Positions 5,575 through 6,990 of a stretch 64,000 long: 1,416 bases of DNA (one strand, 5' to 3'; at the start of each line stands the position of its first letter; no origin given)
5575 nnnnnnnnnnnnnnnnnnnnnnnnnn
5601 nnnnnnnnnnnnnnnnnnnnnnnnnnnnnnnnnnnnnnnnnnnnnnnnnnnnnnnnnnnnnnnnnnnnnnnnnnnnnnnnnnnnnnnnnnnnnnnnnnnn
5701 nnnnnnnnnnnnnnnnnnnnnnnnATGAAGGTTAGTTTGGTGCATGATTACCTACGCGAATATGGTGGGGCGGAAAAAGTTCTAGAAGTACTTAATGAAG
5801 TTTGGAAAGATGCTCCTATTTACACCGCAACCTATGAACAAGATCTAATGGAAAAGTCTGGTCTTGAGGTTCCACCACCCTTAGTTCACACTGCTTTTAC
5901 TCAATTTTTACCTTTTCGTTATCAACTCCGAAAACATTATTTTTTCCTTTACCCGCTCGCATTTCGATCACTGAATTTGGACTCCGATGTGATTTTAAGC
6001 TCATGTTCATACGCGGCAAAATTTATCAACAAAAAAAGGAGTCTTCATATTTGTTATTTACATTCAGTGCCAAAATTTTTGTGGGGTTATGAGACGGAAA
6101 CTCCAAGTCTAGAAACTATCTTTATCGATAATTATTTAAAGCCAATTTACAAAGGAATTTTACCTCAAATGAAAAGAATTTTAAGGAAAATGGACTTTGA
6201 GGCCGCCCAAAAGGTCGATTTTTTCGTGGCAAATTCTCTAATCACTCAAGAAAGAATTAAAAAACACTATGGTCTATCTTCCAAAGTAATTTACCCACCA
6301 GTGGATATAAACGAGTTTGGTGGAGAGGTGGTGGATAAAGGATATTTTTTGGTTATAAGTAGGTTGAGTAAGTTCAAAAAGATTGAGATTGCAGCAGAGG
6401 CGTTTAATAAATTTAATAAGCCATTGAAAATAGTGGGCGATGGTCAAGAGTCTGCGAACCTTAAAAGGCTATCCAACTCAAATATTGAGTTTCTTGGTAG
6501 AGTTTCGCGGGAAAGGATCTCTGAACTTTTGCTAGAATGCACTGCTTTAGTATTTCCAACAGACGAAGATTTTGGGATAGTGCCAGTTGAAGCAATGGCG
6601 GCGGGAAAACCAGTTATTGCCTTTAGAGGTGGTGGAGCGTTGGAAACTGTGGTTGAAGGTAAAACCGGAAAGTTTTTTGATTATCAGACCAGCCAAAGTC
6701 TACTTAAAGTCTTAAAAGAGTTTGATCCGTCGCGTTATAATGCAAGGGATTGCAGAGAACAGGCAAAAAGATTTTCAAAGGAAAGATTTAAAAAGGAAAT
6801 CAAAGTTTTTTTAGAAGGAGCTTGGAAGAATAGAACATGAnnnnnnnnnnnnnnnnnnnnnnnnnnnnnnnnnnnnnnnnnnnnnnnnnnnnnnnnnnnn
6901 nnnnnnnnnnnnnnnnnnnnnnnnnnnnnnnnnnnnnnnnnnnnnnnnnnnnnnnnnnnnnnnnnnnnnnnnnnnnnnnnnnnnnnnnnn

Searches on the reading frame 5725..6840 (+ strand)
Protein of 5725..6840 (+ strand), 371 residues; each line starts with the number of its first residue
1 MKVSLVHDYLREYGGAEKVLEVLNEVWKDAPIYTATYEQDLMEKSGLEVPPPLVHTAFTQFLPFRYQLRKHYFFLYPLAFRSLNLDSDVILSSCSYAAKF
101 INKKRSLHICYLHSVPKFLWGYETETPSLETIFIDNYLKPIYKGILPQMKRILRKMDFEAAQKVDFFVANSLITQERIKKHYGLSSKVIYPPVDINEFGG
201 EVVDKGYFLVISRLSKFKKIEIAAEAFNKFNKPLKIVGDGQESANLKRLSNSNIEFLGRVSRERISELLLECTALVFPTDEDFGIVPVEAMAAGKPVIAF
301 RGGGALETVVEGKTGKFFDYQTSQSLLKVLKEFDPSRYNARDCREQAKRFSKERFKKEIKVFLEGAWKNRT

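Call 32: find_encoding_contigs(protein=window:5725-6840:+, flank=10000, max_places=10)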
Protein window:5725-6840:+ (371 aa): 6 contigs read that carry it; 2 places shown.
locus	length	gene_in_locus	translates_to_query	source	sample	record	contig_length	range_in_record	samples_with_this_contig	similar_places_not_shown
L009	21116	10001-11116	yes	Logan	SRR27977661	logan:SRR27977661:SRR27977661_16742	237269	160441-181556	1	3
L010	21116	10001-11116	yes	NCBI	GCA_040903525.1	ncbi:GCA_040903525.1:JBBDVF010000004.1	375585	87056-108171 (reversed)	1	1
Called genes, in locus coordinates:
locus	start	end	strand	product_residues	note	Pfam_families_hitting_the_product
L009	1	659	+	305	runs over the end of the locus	PF03706:LPG_synthase_TM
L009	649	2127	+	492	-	PF13231:PMT_2, PF02366:PMT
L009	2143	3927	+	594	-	-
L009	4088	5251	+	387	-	PF02350:Epimerase_2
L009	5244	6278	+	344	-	PF00534:Glycos_transf_1, PF13692:Glyco_trans_1_4, PF13524:Glyco_trans_1_2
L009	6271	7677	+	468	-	PF04932:Wzy_C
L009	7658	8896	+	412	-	PF13439:Glyco_transf_4, PF13579:Glyco_trans_4_4, PF00534:Glycos_transf_1, PF13692:Glyco_trans_1_4, PF13524:Glyco_trans_1_2, PF26337:Gtf3_C (weak)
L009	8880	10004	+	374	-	PF13439:Glyco_transf_4, PF13524:Glyco_trans_1_2 (faint), PF00534:Glycos_transf_1, PF13692:Glyco_trans_1_4, PF20706:GT4-conflict (weak)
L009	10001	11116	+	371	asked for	PF13439:Glyco_transf_4 (weak), PF00534:Glycos_transf_1, PF13692:Glyco_trans_1_4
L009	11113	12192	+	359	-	PF00483:NTP_transferase, PF22640:ManC_GMP_beta-helix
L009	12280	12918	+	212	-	PF02397:Bac_transf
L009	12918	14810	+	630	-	PF13196:DUF4012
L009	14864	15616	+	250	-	PF11967:RecO_N, PF02565:RecO_C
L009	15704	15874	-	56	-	PF02599:CsrA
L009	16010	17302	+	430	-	PF00587:tRNA-synt_2b, PF03129:HGTP_anticodon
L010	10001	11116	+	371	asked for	PF13439:Glyco_transf_4 (weak), PF00534:Glycos_transf_1, PF13692:Glyco_trans_1_4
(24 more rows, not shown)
